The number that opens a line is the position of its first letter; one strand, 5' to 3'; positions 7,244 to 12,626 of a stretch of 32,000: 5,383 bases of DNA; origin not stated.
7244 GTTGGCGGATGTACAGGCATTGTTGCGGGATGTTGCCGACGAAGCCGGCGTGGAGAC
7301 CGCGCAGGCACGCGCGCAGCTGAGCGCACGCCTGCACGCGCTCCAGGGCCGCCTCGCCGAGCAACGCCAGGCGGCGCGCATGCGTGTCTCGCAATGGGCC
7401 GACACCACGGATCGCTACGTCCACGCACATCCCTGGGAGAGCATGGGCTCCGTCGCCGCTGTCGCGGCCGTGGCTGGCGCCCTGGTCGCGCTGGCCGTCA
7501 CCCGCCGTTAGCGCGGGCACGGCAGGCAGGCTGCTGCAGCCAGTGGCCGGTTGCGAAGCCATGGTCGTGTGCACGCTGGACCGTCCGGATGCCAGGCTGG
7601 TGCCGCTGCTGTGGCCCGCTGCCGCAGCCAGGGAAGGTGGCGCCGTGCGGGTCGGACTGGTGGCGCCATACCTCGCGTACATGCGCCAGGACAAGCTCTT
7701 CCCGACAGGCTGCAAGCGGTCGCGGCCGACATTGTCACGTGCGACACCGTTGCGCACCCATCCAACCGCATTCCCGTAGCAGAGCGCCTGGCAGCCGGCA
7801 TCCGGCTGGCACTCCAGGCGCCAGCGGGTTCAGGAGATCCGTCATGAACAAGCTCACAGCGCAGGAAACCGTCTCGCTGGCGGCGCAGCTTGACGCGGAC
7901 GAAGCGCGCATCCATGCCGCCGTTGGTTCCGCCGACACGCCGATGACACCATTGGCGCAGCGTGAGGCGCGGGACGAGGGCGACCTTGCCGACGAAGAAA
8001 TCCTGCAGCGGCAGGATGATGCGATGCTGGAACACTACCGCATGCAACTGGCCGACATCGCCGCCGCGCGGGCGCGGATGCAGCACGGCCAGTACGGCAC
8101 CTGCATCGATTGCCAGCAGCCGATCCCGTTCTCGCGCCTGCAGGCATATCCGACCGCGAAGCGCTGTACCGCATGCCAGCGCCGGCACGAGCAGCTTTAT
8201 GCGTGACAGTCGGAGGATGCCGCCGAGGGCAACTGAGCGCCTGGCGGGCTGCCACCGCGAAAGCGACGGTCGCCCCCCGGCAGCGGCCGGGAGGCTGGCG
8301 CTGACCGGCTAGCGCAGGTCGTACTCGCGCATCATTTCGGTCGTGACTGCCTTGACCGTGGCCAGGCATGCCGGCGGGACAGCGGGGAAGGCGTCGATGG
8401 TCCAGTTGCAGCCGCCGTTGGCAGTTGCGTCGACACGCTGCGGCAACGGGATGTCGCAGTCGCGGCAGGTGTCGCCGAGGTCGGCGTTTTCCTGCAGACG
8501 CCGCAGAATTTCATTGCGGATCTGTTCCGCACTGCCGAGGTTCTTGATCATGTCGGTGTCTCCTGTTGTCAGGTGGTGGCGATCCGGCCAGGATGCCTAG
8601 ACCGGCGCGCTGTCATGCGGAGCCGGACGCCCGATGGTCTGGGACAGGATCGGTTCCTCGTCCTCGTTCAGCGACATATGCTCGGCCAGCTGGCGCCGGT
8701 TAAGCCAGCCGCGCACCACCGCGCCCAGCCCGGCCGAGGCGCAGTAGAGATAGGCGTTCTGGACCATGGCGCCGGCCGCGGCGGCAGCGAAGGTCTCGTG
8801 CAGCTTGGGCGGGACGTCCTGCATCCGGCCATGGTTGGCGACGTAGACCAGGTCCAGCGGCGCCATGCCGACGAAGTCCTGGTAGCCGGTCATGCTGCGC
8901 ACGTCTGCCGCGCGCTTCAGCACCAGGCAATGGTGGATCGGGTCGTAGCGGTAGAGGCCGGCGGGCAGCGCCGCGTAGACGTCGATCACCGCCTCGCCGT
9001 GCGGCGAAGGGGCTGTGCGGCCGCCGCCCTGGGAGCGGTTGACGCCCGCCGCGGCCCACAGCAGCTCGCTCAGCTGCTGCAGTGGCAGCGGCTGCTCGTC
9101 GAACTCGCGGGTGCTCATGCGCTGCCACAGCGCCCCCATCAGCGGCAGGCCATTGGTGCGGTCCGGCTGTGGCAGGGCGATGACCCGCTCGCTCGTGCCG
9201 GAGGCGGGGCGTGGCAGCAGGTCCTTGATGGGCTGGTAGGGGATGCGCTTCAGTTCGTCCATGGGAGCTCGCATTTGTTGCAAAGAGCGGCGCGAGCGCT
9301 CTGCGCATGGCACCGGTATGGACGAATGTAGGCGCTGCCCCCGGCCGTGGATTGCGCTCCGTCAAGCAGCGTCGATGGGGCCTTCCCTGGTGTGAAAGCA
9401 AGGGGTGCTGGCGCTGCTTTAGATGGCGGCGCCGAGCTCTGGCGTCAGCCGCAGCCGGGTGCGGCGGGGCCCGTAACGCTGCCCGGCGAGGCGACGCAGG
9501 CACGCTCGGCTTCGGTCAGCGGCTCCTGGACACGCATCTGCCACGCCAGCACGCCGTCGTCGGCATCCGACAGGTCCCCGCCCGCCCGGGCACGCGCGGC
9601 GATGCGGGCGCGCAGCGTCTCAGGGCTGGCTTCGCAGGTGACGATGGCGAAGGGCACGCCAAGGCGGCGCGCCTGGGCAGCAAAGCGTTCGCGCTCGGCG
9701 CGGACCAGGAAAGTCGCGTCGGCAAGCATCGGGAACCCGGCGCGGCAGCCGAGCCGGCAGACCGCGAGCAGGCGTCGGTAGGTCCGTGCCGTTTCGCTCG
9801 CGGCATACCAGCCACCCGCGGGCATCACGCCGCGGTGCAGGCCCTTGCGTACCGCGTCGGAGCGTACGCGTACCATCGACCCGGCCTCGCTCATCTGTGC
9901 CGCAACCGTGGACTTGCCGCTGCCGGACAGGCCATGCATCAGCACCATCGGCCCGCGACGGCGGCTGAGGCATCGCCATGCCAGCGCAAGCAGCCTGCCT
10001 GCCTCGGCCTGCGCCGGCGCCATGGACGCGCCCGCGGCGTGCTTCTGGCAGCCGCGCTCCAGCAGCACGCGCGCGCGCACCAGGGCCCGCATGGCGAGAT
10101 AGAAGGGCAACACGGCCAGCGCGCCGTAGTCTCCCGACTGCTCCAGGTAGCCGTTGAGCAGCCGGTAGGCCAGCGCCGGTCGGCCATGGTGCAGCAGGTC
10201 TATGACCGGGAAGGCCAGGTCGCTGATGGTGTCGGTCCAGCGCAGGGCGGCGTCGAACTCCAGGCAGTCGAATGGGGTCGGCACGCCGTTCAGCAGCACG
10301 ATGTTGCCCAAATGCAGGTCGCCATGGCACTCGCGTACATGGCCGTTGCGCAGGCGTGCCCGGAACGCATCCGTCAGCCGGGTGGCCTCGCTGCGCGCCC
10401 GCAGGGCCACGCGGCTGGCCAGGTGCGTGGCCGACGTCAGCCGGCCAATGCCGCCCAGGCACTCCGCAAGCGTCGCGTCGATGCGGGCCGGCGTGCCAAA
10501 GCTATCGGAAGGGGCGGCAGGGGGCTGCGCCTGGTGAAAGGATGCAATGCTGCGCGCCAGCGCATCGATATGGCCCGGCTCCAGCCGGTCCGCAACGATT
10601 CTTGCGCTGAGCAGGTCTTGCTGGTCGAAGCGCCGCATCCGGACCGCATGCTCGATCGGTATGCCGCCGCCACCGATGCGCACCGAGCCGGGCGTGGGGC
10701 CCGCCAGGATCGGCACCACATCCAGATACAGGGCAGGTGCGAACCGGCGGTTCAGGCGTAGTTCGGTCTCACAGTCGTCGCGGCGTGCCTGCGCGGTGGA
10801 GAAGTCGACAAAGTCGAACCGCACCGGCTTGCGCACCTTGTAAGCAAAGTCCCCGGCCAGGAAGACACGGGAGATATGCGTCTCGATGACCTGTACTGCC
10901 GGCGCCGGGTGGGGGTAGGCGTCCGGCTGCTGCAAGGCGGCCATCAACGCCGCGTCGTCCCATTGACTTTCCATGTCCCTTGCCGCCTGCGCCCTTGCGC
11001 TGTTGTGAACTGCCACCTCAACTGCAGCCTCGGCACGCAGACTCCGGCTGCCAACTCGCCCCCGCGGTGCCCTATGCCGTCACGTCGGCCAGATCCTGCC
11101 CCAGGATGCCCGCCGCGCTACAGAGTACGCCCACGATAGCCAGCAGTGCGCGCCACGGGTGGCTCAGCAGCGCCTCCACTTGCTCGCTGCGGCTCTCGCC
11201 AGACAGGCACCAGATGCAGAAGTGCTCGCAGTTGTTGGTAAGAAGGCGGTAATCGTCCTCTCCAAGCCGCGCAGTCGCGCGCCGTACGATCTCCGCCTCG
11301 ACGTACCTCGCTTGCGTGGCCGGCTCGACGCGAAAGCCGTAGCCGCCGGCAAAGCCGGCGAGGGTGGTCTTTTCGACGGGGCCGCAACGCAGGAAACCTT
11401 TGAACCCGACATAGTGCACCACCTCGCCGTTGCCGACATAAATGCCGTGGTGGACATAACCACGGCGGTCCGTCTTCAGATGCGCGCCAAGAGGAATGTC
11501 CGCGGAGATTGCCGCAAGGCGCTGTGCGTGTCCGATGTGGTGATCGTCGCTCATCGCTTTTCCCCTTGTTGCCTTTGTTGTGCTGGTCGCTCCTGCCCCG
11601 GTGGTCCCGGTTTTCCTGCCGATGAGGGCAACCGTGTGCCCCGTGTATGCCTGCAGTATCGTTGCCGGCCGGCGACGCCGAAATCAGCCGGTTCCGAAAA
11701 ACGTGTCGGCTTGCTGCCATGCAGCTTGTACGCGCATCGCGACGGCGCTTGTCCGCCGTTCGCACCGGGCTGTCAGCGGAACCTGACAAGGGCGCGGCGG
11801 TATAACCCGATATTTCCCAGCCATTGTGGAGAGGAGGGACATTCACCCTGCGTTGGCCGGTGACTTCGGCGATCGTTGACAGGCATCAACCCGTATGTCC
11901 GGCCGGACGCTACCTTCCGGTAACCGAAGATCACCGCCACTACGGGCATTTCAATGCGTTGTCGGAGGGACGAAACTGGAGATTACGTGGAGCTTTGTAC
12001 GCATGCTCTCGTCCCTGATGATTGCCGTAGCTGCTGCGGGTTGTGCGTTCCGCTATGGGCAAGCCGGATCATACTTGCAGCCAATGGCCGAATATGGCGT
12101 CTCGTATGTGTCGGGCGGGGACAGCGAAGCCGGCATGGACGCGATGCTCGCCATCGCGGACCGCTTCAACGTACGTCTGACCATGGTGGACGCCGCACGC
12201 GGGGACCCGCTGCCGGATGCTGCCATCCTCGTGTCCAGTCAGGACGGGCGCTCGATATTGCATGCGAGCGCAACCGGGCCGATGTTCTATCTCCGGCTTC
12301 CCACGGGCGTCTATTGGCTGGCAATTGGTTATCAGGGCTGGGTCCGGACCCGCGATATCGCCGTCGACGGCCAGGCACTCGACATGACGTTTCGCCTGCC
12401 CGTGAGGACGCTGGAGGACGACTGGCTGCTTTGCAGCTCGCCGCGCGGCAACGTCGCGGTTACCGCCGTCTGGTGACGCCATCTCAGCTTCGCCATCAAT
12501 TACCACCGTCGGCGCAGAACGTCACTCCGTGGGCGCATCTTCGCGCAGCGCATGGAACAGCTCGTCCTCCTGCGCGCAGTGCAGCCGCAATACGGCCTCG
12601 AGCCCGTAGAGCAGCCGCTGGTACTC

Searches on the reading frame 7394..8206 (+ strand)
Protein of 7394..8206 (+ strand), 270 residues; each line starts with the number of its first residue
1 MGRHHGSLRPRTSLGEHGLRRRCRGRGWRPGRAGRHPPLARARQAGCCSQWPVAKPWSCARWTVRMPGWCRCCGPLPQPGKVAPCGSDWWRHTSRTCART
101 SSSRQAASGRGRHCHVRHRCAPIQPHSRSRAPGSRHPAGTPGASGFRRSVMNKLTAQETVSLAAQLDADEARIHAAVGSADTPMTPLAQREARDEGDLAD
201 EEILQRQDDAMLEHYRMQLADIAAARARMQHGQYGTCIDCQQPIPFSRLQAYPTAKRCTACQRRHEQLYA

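Call 29: search_protein_families(library=pfam, proteins=[window:7394-8206:+], max_evalue=0.01)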
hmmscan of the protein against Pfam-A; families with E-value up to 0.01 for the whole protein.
window:7394-8206:+ (270 aa): 1 family
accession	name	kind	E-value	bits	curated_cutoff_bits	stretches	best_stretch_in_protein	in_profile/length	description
PF01258.23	zf-dskA_traR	-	8e-14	51.8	24.9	1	232-267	1-36/36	Prokaryotic dksA/traR C4-type zinc finger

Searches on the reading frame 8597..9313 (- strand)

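Call 10: search_protein_families(library=pfam, proteins=[window:8597-9313:-], max_evalue=0.001)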
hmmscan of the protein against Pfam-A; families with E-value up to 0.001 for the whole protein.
window:8597-9313:- (238 aa): 1 family
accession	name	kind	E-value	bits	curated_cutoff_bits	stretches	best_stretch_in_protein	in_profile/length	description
PF00881.29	Nitroreductase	-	1.1e-24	88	23.5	1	64-229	3-167/167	Nitroreductase family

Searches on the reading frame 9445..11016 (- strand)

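Call 10: search_protein_families(library=pfam, proteins=[window:9445-11016:-], max_evalue=0.001)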
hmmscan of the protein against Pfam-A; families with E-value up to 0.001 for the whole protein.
window:9445-11016:- (523 aa): 4 families
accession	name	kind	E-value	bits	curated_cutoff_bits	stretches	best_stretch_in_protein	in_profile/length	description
PF13671.12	AAA_33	-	1.4e-39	136.1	27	1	357-500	1-143/143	AAA domain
PF01636.29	APH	-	1.5e-07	31.9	23.2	1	77-299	32-235/239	Phosphotransferase enzyme family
PF06414.18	Zeta_toxin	-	4.7e-06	26.6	22.3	1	350-477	11-145/199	Zeta toxin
PF13238.12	AAA_18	-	0.0002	22.2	29.4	0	359-476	2-112/128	AAA domain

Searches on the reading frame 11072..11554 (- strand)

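Call 11: search_protein_families(library=pfam, proteins=[window:11072-11554:-], max_evalue=0.001)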
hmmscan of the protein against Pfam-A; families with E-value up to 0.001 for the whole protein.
window:11072-11554:- (160 aa): 1 family
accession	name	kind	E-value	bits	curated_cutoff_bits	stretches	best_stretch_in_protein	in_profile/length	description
PF04970.19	LRAT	-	1.5e-28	99.9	24.3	1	20-121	3-119/120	Lecithin retinol acyltransferase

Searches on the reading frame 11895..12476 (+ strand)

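Call 11: search_protein_families(library=pfam, proteins=[window:11895-12476:+], max_evalue=0.001)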
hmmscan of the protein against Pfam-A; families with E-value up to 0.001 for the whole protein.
window:11895-12476:+ (193 aa): 0 families

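Call 29: search_protein_families(library=pfam, proteins=[window:11895-12476:+], max_evalue=0.01)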
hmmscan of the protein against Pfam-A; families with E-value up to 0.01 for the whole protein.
window:11895-12476:+ (193 aa): 1 family
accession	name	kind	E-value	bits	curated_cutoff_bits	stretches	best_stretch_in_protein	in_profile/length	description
PF13620.12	CarboxypepD_reg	-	0.0022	18.7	32.3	1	94-168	3-81/82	Carboxypeptidase regulatory-like domain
